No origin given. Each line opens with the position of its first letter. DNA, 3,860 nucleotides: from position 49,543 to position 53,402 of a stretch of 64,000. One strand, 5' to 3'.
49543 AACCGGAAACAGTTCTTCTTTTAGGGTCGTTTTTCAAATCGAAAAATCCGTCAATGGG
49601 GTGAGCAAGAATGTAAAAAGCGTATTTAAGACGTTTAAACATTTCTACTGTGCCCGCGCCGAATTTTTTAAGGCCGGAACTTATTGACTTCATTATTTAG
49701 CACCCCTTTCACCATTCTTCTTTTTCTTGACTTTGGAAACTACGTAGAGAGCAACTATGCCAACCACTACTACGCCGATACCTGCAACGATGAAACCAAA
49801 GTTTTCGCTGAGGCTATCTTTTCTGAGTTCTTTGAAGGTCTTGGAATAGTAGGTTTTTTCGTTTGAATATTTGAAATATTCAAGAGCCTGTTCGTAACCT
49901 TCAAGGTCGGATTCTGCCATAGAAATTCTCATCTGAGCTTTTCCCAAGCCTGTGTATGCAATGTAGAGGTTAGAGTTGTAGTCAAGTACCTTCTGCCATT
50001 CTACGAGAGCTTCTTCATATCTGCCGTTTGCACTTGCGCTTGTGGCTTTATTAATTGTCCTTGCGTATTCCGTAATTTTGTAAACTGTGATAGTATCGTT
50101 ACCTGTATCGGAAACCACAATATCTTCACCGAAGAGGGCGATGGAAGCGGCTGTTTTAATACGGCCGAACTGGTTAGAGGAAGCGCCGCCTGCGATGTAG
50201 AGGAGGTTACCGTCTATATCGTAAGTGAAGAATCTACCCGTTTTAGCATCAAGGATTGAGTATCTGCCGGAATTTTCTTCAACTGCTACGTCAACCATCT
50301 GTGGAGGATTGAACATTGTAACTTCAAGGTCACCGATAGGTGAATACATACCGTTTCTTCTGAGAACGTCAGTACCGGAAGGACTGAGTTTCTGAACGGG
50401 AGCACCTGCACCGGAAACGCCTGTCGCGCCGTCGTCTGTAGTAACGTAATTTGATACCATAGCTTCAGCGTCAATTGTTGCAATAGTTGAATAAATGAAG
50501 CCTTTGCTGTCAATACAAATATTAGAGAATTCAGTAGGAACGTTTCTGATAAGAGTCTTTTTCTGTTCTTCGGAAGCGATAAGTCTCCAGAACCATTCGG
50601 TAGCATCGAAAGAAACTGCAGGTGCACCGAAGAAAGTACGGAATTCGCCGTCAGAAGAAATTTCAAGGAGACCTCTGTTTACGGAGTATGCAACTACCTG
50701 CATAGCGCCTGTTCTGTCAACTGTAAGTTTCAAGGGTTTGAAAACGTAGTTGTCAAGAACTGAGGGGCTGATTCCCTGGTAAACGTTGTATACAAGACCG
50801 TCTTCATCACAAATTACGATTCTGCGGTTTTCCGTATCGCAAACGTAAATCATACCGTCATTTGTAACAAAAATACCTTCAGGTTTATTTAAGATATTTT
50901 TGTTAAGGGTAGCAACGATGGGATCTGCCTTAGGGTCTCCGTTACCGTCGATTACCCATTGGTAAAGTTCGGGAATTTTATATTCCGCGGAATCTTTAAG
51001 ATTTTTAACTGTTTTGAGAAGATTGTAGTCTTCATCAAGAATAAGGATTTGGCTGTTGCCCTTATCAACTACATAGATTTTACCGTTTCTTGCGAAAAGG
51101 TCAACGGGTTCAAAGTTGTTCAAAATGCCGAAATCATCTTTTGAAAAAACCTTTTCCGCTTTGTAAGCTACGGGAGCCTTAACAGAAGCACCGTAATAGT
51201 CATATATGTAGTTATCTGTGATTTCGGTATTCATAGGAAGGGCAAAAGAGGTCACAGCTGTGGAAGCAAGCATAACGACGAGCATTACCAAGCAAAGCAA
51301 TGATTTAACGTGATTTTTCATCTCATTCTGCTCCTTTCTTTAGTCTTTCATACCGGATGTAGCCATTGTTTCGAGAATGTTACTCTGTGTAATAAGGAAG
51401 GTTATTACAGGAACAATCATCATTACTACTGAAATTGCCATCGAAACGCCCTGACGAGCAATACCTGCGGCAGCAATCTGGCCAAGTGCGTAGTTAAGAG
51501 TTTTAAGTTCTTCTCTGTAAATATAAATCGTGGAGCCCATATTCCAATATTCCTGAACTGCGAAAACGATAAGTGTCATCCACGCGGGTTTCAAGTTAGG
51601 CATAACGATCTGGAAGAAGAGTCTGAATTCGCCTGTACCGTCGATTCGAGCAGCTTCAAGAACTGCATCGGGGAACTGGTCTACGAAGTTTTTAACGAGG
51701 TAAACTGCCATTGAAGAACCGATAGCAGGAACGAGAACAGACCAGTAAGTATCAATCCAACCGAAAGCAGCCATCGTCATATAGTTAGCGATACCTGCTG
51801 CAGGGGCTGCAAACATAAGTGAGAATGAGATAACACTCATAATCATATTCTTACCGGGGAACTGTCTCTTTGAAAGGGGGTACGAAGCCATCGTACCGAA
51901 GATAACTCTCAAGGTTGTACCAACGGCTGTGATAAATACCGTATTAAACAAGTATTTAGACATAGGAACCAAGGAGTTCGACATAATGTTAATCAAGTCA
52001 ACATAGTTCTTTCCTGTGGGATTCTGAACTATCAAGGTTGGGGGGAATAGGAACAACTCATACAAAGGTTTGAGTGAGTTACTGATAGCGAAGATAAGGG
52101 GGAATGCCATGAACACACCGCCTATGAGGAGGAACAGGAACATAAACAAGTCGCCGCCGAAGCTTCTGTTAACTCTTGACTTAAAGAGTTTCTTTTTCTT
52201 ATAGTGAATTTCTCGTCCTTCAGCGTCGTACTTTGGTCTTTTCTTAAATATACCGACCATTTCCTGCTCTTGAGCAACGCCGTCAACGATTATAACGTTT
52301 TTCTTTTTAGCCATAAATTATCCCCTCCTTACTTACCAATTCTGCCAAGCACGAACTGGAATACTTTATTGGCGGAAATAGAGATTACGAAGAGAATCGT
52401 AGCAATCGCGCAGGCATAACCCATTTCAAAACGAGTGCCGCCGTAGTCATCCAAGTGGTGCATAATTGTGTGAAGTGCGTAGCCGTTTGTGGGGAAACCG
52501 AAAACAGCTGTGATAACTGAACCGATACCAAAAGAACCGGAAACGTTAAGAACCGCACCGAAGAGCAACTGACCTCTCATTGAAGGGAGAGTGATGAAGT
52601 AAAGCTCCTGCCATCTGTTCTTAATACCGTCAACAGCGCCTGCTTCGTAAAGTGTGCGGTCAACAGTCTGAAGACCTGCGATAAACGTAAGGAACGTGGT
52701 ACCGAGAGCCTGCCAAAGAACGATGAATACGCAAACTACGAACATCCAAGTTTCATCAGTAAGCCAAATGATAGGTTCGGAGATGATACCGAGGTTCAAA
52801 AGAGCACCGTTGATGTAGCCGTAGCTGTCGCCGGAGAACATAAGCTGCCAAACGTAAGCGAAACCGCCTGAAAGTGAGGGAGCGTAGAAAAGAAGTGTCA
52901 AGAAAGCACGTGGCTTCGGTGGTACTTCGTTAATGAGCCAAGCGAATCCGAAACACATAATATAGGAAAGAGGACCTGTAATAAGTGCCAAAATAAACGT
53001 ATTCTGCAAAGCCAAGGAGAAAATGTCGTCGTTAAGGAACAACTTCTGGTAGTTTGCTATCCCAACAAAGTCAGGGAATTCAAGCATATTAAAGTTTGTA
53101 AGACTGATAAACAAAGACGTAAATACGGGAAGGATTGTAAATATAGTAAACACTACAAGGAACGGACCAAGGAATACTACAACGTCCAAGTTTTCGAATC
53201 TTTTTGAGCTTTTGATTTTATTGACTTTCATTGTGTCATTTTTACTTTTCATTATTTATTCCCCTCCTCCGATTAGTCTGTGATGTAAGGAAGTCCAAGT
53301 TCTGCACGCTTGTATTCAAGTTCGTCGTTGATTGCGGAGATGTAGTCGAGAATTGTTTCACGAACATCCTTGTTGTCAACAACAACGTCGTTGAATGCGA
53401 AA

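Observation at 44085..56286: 12-kb single-operon surface/transport locus: one giant binding protein, two complete ABC permease pairs, three embedded unknowns, no ATPase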

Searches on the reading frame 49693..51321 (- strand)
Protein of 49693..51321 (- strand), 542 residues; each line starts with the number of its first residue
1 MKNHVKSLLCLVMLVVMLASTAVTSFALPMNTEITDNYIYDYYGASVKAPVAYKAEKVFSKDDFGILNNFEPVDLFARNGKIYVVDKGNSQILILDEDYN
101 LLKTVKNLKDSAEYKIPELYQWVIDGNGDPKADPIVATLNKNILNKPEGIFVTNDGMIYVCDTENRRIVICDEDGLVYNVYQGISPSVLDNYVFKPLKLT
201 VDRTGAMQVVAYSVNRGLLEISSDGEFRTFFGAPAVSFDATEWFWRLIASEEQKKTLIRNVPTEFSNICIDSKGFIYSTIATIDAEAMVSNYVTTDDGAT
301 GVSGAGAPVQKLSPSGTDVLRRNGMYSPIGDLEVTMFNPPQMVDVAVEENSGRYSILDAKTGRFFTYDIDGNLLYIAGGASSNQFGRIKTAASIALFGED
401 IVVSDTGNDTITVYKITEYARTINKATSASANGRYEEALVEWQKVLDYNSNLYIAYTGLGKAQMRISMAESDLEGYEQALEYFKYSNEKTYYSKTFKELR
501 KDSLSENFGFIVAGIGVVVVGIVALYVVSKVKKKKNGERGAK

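Call 3: search_protein_families(library=pfam, proteins=[window:49693-51321:-], max_evalue=0.01)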
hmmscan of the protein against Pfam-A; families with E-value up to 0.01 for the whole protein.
window:49693-51321:- (542 aa): 3 families
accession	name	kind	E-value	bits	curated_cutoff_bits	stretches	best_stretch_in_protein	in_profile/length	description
PF01436.27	NHL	-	2.7e-11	43.4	20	1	144-170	1-27/28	NHL repeat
PF13414.12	TPR_11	-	2.3e-05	24.4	26.8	1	432-465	7-40/42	TPR repeat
PF25021.1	TEN_NHL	-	0.0062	16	27.1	0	141-179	138-174/357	Teneurin NHL domain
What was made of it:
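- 49693..51321 (-): Extracytoplasmic NHL beta-propeller plus TPR protein, with an N-terminal signal peptide and a C-terminal transmembrane anchor (aa 503-533) followed by a Lys-rich tail. Pfam NHL at 43 bits against a cut-off of 20, call 3.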

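Call 4: search_protein_families(library=ncbifam, proteins=[window:49693-51321:-], max_evalue=0.01)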
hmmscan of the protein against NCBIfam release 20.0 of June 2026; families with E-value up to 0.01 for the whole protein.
window:49693-51321:- (542 aa): 2 families
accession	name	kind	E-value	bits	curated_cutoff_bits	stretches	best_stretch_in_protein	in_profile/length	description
NF035926.1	scyF_NHL_VPEP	equivalog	3.1e-09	36.5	350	1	147-235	201-287/376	scytonemin biosynthesis PEP-CTERM protein ScyF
NF047780.1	LIC12708_fam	subfamily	0.00017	20.6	150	1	72-173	59-148/391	LIC_12708 family protein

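Call 65: search_solved_structures(query=A5, max_evalue=0.01)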
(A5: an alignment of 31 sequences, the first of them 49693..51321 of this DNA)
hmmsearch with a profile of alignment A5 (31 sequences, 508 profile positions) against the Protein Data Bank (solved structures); distinct sequences matched with E-value up to 0.01: 98 (the best 60 are shown).
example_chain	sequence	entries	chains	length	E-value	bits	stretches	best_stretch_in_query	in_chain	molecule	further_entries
3wwa_A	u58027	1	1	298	3.7e-42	147.6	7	116-153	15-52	Pizza7H protein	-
3ww9_A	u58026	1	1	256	1.8e-36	128.8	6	116-153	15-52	pizza6 protein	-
6f0t_A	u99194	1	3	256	2.5e-36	128.4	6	116-153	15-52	Pizza6-SFW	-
6qsd_A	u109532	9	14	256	3e-36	128.1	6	116-153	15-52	Pizza6S | Pizza6-S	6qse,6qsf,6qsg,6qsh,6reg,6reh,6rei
6rej_A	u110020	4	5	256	5.1e-36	127.4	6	116-153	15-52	Pizza6-SH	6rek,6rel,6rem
7zph_A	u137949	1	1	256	3.5e-35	124.6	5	116-153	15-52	Pizza6-TNK-RSH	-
7zqg_A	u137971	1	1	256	4.2e-35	124.3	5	116-153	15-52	Pizza6-KSH-TSH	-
6ren_A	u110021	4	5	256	9.6e-35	123.1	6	116-153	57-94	3fPizza6-SH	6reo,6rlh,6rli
7zq2_A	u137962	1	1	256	1.2e-34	122.8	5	116-153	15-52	Pizza6-RSH-TSH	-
7zcj_A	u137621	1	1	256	1.3e-34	122.7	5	116-153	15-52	Pizza6-TNH-TSH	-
7zpw_A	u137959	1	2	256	2.6e-34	121.7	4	64-153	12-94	Pizza6-TSK-TSH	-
6f0s_A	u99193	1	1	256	3.4e-34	121.3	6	116-153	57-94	Pizza6-SYW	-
7zpz_A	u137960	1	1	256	5.1e-34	120.8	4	64-153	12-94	Pizza6-TSR-TSH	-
9qhb_A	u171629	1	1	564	2.2e-32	115.4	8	393-453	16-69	Engineered tetratricopeptide repeat protein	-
6i38_A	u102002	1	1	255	3.8e-32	114.6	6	115-153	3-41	nv2Pizza6-AYW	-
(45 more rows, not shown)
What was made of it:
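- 49693..51321 (-): Profile A5 against PDB matches NHL propellers (PknD sensor 5e-27, TRIM71) and consensus TPR proteins, call 65.
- On NHL-repeat beta-propeller: Profile A5 against PDB: designed NHL propellers 4e-42, PknD 5e-27, TRIM71 2e-27 (call 65).
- The closest solved bacterial NHL propeller is the PknD sensor domain (call 65).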

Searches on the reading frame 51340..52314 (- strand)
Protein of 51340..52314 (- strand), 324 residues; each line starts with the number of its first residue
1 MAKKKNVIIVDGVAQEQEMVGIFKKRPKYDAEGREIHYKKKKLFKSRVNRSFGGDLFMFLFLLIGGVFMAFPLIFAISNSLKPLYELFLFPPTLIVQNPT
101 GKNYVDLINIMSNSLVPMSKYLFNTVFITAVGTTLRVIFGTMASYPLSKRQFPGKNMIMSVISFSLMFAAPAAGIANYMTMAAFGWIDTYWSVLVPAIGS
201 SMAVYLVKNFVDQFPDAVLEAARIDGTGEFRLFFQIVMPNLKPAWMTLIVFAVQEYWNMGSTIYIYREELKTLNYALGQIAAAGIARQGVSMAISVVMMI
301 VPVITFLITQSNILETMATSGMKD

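Call 3: search_protein_families(library=pfam, proteins=[window:51340-52314:-], max_evalue=0.01)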
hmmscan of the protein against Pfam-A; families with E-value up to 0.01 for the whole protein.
window:51340-52314:- (324 aa): 1 family
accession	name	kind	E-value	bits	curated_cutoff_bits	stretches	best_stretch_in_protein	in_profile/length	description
PF00528.27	BPD_transp_1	-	1.1e-10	42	26.4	1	138-308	3-172/184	Binding-protein-dependent transport system inner membrane component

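Call 4: search_protein_families(library=ncbifam, proteins=[window:51340-52314:-], max_evalue=0.01)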
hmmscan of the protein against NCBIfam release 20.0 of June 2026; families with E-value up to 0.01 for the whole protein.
window:51340-52314:- (324 aa): 16 families
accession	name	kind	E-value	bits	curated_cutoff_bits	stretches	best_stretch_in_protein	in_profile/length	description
NF008210.0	PRK10973.1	equivalog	5.7e-18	65.6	297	1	53-315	7-274/281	sn-glycerol-3-phosphate ABC transporter permease UgpE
NF040932.1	ABC_arch_GlcU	equivalog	4.8e-14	52.6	340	1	59-309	6-256/272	glucose ABC transporter permease GlcU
NF008231.0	PRK10998.1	equivalog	2e-09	37.4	261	1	69-324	27-296/296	maltose ABC transporter permease MalG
TIGR02139.1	permease_CysT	equivalog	2.3e-09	37.2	246.1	1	80-267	12-212/265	sulfate ABC transporter permease subunit CysT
TIGR00969.1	3a0106s02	subfamily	1.5e-07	31.2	240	1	87-309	30-266/272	sulfate ABC transporter permease subunit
NF040839.1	tungstate_WtpB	equivalog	1.9e-07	31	340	1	88-308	16-243/251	tungstate ABC transporter permease WtpB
NF007047.0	PRK09500.1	equivalog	9.2e-07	28.7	326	1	120-253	58-195/257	spermidine/putrescine ABC transporter permease PotC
TIGR02140.1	permease_CysW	equivalog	2e-06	27.5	329.1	1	122-253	49-194/261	sulfate ABC transporter permease subunit CysW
NF008208.0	PRK10971.1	equivalog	3.4e-06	26.7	415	1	100-265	40-218/277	sulfate/thiosulfate ABC transporter permease CysT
TIGR01581.1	Mo_ABC_porter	hypoth_equivalog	9.7e-05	22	210.3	1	125-253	25-168/225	ABC transporter permease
NF008620.0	PRK11602.1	equivalog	0.00021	20.6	442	1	118-191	62-135/291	sulfate/thiosulfate ABC transporter permease CysW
NF006939.0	PRK09421.1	equivalog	0.00028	20.3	262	0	128-308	18-216/230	molybdate ABC transporter permease subunit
TIGR02141.1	modB_ABC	equivalog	0.00058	19.5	182.6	1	127-265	5-158/208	molybdate ABC transporter permease subunit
NF011624.0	PRK15050.1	equivalog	0.0014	17.8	247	0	86-306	37-279/297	2-aminoethylphosphonate ABC transporter permease subunit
NF007852.0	PRK10561.1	equivalog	0.0045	16.9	335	0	211-308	181-282/295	sn-glycerol-3-phosphate ABC transporter permease UgpA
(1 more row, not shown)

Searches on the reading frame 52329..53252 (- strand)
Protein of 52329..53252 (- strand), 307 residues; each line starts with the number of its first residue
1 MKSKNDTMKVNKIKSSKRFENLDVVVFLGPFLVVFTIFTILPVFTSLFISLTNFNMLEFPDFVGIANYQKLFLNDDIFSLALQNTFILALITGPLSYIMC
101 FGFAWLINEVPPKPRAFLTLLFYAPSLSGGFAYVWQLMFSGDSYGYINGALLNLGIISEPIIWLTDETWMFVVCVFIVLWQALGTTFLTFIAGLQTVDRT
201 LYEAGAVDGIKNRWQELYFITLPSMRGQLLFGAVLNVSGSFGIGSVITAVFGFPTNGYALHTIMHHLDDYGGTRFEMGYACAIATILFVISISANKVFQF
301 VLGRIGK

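Call 3: search_protein_families(library=pfam, proteins=[window:52329-53252:-], max_evalue=0.01)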
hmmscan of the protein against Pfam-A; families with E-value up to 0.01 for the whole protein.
window:52329-53252:- (307 aa): 1 family
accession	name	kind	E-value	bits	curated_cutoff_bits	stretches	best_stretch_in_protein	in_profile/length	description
PF00528.27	BPD_transp_1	-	4.7e-10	39.9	26.4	1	117-292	23-171/184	Binding-protein-dependent transport system inner membrane component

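Call 4: search_protein_families(library=ncbifam, proteins=[window:52329-53252:-], max_evalue=0.01)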
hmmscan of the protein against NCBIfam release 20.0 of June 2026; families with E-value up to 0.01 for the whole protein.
window:52329-53252:- (307 aa): 11 families
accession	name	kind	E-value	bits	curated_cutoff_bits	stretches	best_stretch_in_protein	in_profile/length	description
NF007044.0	PRK09497.1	equivalog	2e-15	57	348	1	15-244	3-222/285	spermidine/putrescine ABC transporter permease PotB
NF040931.1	ABC_arch_GlcT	equivalog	2.2e-14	53.8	360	1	33-292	6-261/278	glucose ABC transporter permease GlcT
NF007852.0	PRK10561.1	equivalog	3.2e-12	46.9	335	1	26-300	16-285/295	sn-glycerol-3-phosphate ABC transporter permease UgpA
TIGR03262.1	PhnU2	equivalog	7e-10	38.2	593.25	1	31-247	10-211/546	putative 2-aminoethylphosphonate ABC transporter permease subunit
NF007963.0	PRK10683.1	equivalog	2e-08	34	489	1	24-256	41-267/317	putrescine ABC transporter permease PotH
TIGR02140.1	permease_CysW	equivalog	5.2e-05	22.9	329.1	1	61-292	29-246/261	sulfate ABC transporter permease subunit CysW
NF006939.0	PRK09421.1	equivalog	7.3e-05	22.3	262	1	193-298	115-220/230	molybdate ABC transporter permease subunit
NF043074.1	MMSYN1_0196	equivalog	0.0002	20.8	350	1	23-110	9-95/277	spermidine/putrescine ABC transporter permease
NF008620.0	PRK11602.1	equivalog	0.00026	20.3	442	1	64-296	49-270/291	sulfate/thiosulfate ABC transporter permease CysW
TIGR00969.1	3a0106s02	subfamily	0.00046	19.7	240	1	26-292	18-260/272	sulfate ABC transporter permease subunit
NF008232.0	PRK10999.1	equivalog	0.00056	18.7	392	1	62-225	264-428/520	maltose ABC transporter permease MalF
